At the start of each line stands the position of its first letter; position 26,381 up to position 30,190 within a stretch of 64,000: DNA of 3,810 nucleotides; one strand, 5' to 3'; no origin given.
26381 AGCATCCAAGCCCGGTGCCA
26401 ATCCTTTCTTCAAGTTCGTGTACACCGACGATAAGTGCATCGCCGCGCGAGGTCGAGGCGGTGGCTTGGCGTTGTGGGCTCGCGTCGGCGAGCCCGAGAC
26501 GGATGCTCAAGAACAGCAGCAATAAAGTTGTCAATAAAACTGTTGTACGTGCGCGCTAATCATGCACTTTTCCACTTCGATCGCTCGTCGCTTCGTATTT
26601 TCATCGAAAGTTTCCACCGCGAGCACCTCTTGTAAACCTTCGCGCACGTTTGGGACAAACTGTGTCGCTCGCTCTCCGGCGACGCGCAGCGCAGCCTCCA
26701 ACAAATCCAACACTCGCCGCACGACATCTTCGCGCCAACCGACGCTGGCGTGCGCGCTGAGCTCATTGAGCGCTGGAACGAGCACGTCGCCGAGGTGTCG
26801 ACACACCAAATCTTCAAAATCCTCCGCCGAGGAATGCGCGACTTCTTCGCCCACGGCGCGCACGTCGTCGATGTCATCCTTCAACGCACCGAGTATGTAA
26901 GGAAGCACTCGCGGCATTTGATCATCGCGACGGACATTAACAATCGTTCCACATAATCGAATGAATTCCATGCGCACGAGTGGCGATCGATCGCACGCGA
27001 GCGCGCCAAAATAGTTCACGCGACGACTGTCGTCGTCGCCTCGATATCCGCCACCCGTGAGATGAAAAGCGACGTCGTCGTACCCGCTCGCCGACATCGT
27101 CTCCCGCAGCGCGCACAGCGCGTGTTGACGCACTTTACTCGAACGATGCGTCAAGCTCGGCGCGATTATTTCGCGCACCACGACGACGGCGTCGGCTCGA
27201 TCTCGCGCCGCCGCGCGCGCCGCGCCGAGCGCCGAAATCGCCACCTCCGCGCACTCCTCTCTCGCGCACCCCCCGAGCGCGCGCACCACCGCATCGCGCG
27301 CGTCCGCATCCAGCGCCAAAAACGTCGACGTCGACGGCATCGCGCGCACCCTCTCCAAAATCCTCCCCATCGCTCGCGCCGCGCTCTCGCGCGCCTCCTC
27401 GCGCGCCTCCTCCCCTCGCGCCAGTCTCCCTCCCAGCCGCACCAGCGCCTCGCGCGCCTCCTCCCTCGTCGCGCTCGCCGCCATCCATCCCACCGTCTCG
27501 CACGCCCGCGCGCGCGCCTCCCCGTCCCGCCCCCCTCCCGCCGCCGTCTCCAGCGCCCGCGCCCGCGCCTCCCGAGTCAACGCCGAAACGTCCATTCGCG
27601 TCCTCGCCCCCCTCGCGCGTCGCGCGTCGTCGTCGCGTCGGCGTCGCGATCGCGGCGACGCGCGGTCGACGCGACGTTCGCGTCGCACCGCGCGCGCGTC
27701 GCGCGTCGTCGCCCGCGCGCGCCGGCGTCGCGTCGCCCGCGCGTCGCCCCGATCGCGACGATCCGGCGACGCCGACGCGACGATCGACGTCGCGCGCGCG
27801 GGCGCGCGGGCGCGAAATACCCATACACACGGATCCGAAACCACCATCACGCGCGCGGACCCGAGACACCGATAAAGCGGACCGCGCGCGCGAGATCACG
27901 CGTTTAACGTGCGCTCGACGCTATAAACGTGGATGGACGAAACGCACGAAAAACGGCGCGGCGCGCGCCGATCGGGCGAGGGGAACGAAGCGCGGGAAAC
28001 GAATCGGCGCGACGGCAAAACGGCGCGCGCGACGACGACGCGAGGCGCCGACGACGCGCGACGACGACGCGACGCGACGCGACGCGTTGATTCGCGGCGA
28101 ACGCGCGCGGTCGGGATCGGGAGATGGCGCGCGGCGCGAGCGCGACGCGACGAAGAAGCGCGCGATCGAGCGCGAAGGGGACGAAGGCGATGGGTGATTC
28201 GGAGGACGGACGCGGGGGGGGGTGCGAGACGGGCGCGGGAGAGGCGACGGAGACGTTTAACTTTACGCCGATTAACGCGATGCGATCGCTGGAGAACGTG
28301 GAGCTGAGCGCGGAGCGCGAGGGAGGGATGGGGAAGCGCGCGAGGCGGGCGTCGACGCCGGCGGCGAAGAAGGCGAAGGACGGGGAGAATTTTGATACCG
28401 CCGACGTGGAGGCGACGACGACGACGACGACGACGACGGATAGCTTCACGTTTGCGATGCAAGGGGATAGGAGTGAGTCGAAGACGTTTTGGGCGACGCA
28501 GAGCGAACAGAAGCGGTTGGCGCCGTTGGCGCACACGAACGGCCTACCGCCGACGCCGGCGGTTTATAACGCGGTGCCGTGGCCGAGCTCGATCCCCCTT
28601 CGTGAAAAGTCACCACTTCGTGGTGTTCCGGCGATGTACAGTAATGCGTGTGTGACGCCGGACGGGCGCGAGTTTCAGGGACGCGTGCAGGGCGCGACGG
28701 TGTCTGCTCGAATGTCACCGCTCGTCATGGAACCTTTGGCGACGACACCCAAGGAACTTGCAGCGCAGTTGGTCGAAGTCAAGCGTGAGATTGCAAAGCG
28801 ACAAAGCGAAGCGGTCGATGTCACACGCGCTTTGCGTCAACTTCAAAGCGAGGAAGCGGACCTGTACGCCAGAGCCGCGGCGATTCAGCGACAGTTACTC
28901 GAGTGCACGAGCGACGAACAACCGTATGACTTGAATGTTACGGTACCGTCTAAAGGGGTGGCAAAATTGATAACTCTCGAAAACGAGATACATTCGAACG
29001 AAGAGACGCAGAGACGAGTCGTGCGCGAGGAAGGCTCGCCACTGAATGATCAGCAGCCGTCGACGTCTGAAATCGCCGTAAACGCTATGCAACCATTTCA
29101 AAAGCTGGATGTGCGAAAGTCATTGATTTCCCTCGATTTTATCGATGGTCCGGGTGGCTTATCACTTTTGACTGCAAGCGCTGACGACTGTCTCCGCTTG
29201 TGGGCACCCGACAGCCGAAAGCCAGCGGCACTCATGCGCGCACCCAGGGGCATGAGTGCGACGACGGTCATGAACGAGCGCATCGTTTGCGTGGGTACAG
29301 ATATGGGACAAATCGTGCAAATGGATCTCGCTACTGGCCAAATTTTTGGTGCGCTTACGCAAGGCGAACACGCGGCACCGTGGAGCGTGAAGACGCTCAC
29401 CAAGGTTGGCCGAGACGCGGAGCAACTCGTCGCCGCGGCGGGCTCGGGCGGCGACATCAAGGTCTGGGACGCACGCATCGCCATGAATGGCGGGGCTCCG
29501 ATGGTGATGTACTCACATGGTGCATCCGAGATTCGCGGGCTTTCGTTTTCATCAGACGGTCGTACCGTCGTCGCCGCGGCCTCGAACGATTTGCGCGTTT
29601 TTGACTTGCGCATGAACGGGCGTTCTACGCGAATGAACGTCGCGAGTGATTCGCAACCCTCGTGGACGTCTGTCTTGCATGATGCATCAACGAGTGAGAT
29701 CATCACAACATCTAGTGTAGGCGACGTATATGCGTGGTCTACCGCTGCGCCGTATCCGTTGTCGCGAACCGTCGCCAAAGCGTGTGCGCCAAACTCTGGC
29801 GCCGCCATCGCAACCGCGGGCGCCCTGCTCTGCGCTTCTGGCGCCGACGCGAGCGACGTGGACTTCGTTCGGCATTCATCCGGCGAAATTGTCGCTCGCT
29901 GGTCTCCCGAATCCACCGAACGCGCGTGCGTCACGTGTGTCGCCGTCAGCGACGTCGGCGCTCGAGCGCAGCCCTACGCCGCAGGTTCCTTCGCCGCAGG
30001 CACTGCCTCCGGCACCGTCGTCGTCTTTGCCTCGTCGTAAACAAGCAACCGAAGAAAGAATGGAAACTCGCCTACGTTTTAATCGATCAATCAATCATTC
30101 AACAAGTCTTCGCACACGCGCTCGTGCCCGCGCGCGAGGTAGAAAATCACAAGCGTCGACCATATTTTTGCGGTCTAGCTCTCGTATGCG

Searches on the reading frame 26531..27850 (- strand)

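Call 12: search_protein_families(library=pfam, proteins=[window:26531-27850:-], max_evalue=0.01)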
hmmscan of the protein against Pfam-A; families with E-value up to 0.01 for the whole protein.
window:26531-27850:- (439 aa): 3 families
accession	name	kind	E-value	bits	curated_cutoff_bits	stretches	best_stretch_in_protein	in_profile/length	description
PF25786.1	HEAT_GCN1_C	-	5.5e-05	23.7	27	0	153-235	43-115/151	GCN1-like, C-terminal HEAT repeats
PF02985.28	HEAT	-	0.0014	19.1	23.5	0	315-332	1-18/31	HEAT repeat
PF25757.1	TPR_DNAAF5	-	0.0038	16.9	27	0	231-341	175-273/288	Dynein axonemal assembly factor 5-like, TPR repeats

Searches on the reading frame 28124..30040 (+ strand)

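Call 12: search_protein_families(library=pfam, proteins=[window:28124-30040:+], max_evalue=0.01)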
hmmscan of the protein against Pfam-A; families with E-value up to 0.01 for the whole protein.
window:28124-30040:+ (638 aa): 14 families
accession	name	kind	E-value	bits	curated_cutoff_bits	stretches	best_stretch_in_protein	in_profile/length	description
PF24814.1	WD40_Prp19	-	8.2e-10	38.6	320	1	347-543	63-252/281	Prp19 WD40 domain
PF25172.1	Beta-prop_WDR3_2nd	-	3.9e-09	36.6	140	1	348-453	14-112/293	WDR3 second beta-propeller domain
PF25174.1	Beta-prop_THOC3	-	5.7e-08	32.5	305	1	431-576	57-193/272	THOC3 beta-propeller domain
PF00400.38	WD40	-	3.3e-07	31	27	0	462-494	7-39/39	WD domain, G-beta repeat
PF23414.1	Beta-prop_EML_2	-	3.3e-07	30.4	90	1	348-503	13-161/266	Echinoderm microtubule-associated protein second beta-propeller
PF24807.1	WD40_CDC20-Fz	-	1.1e-06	28.7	200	1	333-539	53-251/292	CDC20/Fizzy WD40 domain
PF24796.1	WDR55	-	1.5e-06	27.9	200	1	390-540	71-208/296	WDR55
PF25173.1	Beta-prop_WDR3_1st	-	8.9e-06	26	154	1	396-538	10-140/184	WDR3 first beta-propeller domain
PF25171.1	Beta-prop_WDR36-Utp21_1st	-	1.3e-05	25.2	80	0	386-449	163-221/266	WDR36/Utp21 first beta-propeller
PF24817.1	WD40_WDHD1_1st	-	0.00024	20.8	109.9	0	345-501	17-163/291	WDHD1 first WD40 domain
PF24782.2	WD40_MABP1-WDR62_2nd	-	0.00032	20.2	290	1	347-526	22-191/341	MABP1/WDR62 second WD40 domain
PF23393.2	Beta-prop_WDR90_POC16_2nd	-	0.0014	18.4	60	1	389-485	195-283/291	WDR90/POC16, second beta-propeller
PF12894.13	ANAPC4_WD40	-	0.0028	18.3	22.9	0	464-496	35-68/91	Anaphase-promoting complex subunit 4 WD40 domain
PF23609.1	Beta-prop_EIPR1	-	0.0029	17.6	54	1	434-505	172-244/280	EIPR1 beta-propeller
